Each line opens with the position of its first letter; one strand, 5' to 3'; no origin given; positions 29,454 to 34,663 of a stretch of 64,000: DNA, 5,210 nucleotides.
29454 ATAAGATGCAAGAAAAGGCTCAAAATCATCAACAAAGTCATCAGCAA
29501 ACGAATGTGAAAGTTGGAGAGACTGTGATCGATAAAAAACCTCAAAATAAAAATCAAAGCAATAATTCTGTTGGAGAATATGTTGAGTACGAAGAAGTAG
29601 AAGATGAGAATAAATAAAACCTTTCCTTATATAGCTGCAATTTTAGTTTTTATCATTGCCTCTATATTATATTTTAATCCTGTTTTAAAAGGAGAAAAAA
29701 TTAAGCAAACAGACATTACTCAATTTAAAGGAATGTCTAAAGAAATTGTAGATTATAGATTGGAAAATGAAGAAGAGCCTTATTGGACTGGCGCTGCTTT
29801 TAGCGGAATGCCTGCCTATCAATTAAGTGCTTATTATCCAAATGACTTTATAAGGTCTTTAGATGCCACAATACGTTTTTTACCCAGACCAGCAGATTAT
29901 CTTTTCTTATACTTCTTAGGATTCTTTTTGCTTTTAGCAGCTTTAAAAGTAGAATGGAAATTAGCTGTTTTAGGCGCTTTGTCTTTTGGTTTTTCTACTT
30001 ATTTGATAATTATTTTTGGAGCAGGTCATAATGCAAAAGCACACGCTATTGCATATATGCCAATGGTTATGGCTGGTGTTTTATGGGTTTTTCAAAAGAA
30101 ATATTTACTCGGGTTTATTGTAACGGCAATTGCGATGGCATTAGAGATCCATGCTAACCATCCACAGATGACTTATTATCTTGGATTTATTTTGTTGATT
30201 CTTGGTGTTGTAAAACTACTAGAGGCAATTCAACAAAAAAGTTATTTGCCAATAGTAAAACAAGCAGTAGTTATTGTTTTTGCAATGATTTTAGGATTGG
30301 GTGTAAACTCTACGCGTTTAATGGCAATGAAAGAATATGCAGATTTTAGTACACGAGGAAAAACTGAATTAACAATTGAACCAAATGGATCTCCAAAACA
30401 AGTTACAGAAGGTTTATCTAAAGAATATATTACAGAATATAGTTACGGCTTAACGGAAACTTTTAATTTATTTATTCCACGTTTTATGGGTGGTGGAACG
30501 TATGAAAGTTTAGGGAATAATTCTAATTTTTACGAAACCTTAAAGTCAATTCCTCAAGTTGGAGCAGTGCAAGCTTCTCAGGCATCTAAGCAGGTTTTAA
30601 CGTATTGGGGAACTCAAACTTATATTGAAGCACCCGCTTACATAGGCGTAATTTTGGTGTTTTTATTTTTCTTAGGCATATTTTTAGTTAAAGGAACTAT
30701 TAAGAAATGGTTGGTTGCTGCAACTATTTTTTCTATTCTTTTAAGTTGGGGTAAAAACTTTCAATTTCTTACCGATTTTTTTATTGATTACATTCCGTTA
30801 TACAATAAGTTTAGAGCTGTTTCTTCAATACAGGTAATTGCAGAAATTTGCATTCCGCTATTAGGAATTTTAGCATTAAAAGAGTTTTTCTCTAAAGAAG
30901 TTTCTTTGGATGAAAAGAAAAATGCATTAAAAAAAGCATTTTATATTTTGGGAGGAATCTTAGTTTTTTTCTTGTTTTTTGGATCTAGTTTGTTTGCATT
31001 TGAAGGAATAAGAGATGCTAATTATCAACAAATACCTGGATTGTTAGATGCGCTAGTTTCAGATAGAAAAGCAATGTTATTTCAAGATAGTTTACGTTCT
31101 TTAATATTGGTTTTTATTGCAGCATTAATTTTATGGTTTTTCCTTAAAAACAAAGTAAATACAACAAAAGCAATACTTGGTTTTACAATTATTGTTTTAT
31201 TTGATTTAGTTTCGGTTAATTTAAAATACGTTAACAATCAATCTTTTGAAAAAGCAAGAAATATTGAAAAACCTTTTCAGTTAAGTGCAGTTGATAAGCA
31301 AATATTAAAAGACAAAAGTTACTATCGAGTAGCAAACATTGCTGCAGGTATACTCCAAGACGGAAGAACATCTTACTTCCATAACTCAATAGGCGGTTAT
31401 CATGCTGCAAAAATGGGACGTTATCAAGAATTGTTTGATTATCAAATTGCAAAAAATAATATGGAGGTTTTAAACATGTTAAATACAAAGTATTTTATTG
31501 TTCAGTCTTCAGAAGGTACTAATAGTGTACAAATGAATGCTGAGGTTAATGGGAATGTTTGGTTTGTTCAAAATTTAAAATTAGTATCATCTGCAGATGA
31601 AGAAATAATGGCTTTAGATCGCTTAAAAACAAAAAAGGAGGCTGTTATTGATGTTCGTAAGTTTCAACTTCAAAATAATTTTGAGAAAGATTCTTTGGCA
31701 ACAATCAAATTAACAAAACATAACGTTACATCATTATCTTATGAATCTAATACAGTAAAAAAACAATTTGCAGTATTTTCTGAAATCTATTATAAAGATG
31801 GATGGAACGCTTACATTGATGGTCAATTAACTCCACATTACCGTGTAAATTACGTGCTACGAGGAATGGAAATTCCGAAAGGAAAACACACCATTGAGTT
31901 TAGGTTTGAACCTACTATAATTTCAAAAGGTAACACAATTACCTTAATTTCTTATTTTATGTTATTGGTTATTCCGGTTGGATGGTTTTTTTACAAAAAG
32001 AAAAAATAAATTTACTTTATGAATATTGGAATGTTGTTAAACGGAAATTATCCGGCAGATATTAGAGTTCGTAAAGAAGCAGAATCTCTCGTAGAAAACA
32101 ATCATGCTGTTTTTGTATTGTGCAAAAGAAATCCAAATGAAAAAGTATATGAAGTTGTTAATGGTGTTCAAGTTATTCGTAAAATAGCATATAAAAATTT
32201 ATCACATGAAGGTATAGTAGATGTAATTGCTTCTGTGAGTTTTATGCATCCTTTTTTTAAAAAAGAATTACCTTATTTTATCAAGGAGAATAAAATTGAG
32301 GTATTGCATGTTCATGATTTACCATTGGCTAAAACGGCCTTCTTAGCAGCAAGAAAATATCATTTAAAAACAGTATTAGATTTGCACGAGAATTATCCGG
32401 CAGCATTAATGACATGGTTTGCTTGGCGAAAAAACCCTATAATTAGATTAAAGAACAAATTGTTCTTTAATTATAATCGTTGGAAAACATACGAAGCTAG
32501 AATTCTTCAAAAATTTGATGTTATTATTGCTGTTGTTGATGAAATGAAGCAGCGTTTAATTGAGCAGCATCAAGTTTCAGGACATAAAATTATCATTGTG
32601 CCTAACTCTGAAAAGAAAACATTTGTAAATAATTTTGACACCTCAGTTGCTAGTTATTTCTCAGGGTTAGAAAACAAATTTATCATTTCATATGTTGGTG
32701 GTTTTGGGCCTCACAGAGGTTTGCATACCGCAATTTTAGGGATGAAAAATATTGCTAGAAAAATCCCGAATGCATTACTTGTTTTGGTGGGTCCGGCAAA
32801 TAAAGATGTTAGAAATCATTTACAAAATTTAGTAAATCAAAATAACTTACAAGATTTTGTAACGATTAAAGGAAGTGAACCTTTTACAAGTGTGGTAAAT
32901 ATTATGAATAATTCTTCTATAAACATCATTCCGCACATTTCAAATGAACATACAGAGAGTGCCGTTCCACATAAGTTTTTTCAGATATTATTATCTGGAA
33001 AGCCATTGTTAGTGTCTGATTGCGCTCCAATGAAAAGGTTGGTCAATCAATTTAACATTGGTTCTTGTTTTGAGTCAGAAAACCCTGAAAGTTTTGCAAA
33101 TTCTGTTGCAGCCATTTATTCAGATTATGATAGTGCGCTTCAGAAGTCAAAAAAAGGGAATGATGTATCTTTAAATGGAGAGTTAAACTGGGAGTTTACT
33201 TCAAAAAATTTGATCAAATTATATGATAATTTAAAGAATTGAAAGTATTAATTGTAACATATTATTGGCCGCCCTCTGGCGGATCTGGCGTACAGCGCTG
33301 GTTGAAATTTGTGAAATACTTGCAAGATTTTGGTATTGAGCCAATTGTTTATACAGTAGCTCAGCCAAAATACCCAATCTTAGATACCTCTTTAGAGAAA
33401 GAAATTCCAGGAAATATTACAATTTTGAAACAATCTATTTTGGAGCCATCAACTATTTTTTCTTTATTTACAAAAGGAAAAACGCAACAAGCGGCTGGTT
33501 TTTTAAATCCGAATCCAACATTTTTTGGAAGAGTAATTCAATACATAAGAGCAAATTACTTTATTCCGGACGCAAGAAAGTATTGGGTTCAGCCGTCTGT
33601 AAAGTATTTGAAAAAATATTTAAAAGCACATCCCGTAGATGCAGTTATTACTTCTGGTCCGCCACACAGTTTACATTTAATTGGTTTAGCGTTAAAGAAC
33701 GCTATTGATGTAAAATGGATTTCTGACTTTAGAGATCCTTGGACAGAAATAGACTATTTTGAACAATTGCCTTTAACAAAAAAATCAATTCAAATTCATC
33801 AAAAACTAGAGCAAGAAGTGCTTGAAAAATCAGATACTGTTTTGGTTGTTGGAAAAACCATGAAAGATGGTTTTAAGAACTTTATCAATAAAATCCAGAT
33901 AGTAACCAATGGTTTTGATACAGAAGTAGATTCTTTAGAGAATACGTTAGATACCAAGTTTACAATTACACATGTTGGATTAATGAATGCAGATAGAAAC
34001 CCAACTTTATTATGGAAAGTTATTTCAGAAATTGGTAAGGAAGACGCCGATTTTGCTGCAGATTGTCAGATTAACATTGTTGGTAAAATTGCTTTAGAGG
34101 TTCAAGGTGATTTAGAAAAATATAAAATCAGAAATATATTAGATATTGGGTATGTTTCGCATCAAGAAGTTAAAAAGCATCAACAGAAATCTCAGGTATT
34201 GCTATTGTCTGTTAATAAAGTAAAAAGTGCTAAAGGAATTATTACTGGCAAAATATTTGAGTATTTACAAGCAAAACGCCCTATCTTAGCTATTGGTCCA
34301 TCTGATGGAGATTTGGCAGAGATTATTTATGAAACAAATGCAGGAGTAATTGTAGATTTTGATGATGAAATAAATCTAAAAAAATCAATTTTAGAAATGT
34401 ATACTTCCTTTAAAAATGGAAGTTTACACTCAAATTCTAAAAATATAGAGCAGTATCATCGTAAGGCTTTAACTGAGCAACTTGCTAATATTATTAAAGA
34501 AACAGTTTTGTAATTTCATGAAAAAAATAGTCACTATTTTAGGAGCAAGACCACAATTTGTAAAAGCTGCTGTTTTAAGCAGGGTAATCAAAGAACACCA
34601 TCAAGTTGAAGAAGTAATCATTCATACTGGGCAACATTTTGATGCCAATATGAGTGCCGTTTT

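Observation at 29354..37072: YfhO GT-C with two GT4s, WecB and Wzx: candidate undescribed periplasmic oligosaccharide-transfer system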

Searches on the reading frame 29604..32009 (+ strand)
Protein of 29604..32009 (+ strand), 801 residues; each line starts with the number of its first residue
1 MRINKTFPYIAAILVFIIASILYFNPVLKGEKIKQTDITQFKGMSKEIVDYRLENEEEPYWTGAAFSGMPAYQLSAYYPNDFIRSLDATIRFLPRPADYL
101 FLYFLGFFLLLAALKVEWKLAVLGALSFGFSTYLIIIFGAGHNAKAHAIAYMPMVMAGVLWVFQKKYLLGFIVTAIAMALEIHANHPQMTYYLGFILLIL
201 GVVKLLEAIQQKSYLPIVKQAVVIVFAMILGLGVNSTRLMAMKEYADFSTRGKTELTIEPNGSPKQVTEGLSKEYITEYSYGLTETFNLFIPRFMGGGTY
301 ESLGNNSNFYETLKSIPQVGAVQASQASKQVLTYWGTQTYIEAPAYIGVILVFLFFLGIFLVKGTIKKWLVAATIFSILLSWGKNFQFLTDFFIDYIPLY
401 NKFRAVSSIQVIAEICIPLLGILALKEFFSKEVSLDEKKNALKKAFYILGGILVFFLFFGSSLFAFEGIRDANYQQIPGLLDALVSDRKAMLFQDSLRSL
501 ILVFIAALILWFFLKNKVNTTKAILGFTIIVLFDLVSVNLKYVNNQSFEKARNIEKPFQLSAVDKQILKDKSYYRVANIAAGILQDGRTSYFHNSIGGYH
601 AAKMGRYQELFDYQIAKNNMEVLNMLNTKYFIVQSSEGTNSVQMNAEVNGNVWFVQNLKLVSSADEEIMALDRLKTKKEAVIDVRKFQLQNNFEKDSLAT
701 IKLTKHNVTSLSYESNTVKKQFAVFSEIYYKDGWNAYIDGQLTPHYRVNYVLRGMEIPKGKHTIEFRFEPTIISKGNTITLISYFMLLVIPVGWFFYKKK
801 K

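Call 3: search_protein_families(library=pfam, proteins=[window:29604-32009:+], max_evalue=0.01)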
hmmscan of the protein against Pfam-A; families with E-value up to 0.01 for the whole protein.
window:29604-32009:+ (801 aa): 1 family
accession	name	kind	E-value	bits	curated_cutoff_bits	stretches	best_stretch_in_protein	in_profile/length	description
PF09586.16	YfhO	-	6.1e-11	41.9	28.5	1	691-780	746-835/835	Bacterial membrane protein YfhO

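Call 4: search_protein_families(library=ncbifam, proteins=[window:29604-32009:+], max_evalue=0.01)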
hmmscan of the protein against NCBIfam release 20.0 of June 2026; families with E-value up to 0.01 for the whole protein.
window:29604-32009:+ (801 aa): 0 families

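Call 12: find_related_loci(query=window:29604-32006:+, collection=genome_contigs, flank=8000)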
Query window:29604-32006:+ (801 aa) in genome_contigs; peptide patterns used: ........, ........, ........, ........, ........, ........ (x = any residue, [..] = any of these).
522 stretches matched a pattern; 500 encode a relative of the query (tblastn E <= 1e-3); the best 80 are kept; 80 distinct loci.
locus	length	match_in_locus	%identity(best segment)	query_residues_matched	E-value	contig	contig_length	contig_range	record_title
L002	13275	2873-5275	83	1-801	0e+0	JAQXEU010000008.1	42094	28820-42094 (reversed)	MAG: Polaribacter sp. isolate cluster4_bin.99 k119_761039, whole genome shotgun sequence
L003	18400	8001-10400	81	6-801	0e+0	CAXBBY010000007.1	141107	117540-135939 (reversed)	MAG TPA_asm: uncultured Flavobacteriaceae bacterium isolate ERR2762128_binner12_Refined_81 genome assembly, contig: ERZ3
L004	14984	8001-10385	80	6-801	0e+0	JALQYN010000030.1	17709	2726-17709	MAG: Polaribacter sp. isolate HJF.25 HJF_1346996, whole genome shotgun sequence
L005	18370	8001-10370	82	6-796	0e+0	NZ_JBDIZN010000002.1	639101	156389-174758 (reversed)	Polaribacter uvawellassae strain SLMDC-22 NODE_2_length_639101_cov_103.559412, whole genome shotgun sequence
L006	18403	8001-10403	73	1-801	0e+0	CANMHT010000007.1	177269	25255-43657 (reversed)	uncultured Polaribacter sp. isolate 4-600-3Z.fasta genome assembly, contig: NODE_7, whole genome shotgun sequence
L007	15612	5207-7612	72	1-801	0e+0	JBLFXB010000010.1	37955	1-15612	MAG: Polaribacter sp. isolate 3300053785_112 Ga0535658_0001635, whole genome shotgun sequence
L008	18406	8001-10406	72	1-801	0e+0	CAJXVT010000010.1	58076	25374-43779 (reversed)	MAG TPA_asm: uncultured Flavobacteriaceae bacterium isolate SRR3580189_bin.57_MetaBAT_v2.12.1_MAG genome assembly, conti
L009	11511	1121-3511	68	1-799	0e+0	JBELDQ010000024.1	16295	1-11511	MAG: Polaribacter sp. isolate REMEI053_ass_metaspades_bin.111 NODE_5717_length_16295_cov_12.968719, whole genome shotgun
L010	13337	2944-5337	66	1-800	0e+0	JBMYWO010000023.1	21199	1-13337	MAG: Polaribacter sp. isolate ME_XS_2210_bin_44 ME_XS_2210_bin_44_22, whole genome shotgun sequence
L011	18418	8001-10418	66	1-801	0e+0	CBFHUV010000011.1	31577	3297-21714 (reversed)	MAG: Polaribacter sp. isolate Co_bin_401_indper genome assembly, contig: Co_bin_401_indper_c11, whole genome shotgun seq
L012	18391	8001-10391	67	1-801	0e+0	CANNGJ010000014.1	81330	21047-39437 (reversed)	uncultured Tenacibaculum sp. isolate 4-96.fasta genome assembly, contig: NODE_14, whole genome shotgun sequence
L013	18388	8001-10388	67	1-800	0e+0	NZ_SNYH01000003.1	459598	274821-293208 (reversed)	Tenacibaculum caenipelagi strain CECT 8283 Ga0244623_103, whole genome shotgun sequence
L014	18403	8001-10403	65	1-801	0e+0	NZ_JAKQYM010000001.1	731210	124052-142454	Polaribacter marinus strain MSW13 NODE_1_length_731210_cov_479.097828, whole genome shotgun sequence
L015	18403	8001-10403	66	1-801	0e+0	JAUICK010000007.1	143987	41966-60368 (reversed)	MAG: Bacteroidia bacterium isolate 7_bin.3 NODE_237_length_143987_cov_2.022480, whole genome shotgun sequence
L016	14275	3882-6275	67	1-800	0e+0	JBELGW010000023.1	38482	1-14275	MAG: Polaribacter sp. isolate REMEI099_ass_metaspades_bin.45 NODE_1445_length_38482_cov_10.997918, whole genome shotgun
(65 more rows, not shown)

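Call 79: search_protein_families(library=pfam, proteins=[L005:10400-12079:-, L012:12396-12923:+], max_evalue=0.001)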
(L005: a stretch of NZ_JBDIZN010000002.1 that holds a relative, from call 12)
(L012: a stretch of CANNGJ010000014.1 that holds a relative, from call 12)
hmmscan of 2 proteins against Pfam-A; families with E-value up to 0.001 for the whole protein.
L005:10400-12079:- (559 aa): 2 families
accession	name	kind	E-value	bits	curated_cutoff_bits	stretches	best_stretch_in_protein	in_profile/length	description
PF12833.13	HTH_18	-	4.6e-15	56.1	33.6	1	473-555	1-79/80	Helix-turn-helix domain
PF00165.29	HTH_AraC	-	1.8e-10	41.1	26.6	1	522-555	10-42/42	Bacterial regulatory helix-turn-helix proteins, AraC family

L012:12396-12923:+ (175 aa): 1 family
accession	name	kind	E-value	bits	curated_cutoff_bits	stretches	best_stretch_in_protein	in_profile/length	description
PF13489.12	Methyltransf_23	-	5.4e-05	23.4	27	1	8-139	7-162/164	Methyltransferase domain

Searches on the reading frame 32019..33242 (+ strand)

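Call 3: search_protein_families(library=pfam, proteins=[window:32019-33242:+], max_evalue=0.01)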
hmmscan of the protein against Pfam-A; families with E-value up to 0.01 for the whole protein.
window:32019-33242:+ (407 aa): 4 families
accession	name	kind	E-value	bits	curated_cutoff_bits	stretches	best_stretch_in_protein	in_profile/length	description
PF00534.26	Glycos_transf_1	-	1.2e-16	61.2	26.4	1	218-378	13-167/172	Glycosyl transferases group 1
PF13439.12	Glyco_transf_4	-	2.6e-16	60.6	28.5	1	18-196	9-164/170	Glycosyltransferase Family 4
PF13579.12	Glyco_trans_4_4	-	7.5e-12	46.3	29.7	1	16-196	6-157/158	Glycosyl transferase 4-like domain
PF13692.12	Glyco_trans_1_4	-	1.8e-10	41.6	27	1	221-369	2-142/142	Glycosyl transferases group 1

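Call 4: search_protein_families(library=ncbifam, proteins=[window:32019-33242:+], max_evalue=0.01)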
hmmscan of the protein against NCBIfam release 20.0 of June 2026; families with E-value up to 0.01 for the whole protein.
window:32019-33242:+ (407 aa): 16 families
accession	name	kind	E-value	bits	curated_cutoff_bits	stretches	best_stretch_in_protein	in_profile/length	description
TIGR04063.1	stp3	hypoth_equivalog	4.5e-23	81.8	442.05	1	39-406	44-396/397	TIGR04063 family PEP-CTERM/XrtA system glycosyltransferase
NF047676.1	TeichurnBiosyTuaH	equivalog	1.2e-15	57.3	550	1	157-377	150-362/384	teichuronic acid biosynthesis protein TuaH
NF007640.0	PRK10307.1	subfamily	5.3e-12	45.4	276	1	157-381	163-384/411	WcaI family glycosyltransferase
TIGR03449.1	mycothiol_MshA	equivalog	3.1e-09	36.2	462.5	1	32-404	44-402/406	D-inositol-3-phosphate glycosyltransferase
NF038298.1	EPS_HpsO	equivalog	5.8e-08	31.9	575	1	163-404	144-386/388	hormogonium polysaccharide biosynthesis glycosyltransferase HpsO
TIGR04157.1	glyco_rSAM_CFB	subfamily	1.5e-07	30.8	400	1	159-269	163-274/406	TIGR04157 family glycosyltransferase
NF041139.1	TreT_Thcocales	equivalog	1.7e-07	30.4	775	1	122-263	130-272/412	trehalose synthase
TIGR03088.1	stp2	hypoth_equivalog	2e-07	30.4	409.05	1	168-404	139-372/374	TIGR03088 family PEP-CTERM/XrtA system glycosyltransferase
NF038295.1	EPS_HpsP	equivalog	5.2e-07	29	550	1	179-405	167-387/388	hormogonium polysaccharide biosynthesis glycosyltransferase HpsP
NF012028.0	PRK15484.1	subfamily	1.3e-05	24.5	618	1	157-385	131-359/380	lipopolysaccharide N-acetylglucosaminyltransferase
TIGR04047.1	MSMEG_0565_glyc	hypoth_equivalog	0.00012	21.3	259.85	1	154-402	127-371/373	MSMEG_0565 family glycosyltransferase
NF038011.1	PelF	equivalog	0.00013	21.2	100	1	164-343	256-423/489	GT4 family glycosyltransferase PelF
NF041876.1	EPS_EpsE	equivalog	0.00032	20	400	1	231-381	225-373/389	exopolysaccharide biosynthesis GT4 family glycosyltransferase EpsE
NF004619.0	PRK05953.1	equivalog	0.0027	17.2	278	1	235-311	104-178/208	precorrin-8X methylmutase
NF038229.1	Glyco4_Geo_Pelo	equivalog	0.0031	16.6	400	1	160-354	104-288/338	GPMC system family 4 glycosyltransferase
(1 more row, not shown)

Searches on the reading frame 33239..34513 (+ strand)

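Call 3: search_protein_families(library=pfam, proteins=[window:33239-34513:+], max_evalue=0.01)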
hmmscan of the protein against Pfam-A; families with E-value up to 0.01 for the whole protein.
window:33239-34513:+ (424 aa): 3 families
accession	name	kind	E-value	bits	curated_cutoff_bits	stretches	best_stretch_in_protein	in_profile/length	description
PF13439.12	Glyco_transf_4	-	2.5e-07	31.3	28.5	1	98-229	38-169/170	Glycosyltransferase Family 4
PF13692.12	Glyco_trans_1_4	-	1.9e-06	28.6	27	1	241-389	2-141/142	Glycosyl transferases group 1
PF13579.12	Glyco_trans_4_4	-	0.0029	18.4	29.7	1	123-212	62-142/158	Glycosyl transferase 4-like domain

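Call 4: search_protein_families(library=ncbifam, proteins=[window:33239-34513:+], max_evalue=0.01)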
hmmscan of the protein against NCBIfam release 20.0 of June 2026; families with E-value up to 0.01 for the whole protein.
window:33239-34513:+ (424 aa): 1 family
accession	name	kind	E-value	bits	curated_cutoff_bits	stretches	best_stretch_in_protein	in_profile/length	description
NF047676.1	TeichurnBiosyTuaH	equivalog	0.0082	15.1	550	0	180-352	141-319/384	teichuronic acid biosynthesis protein TuaH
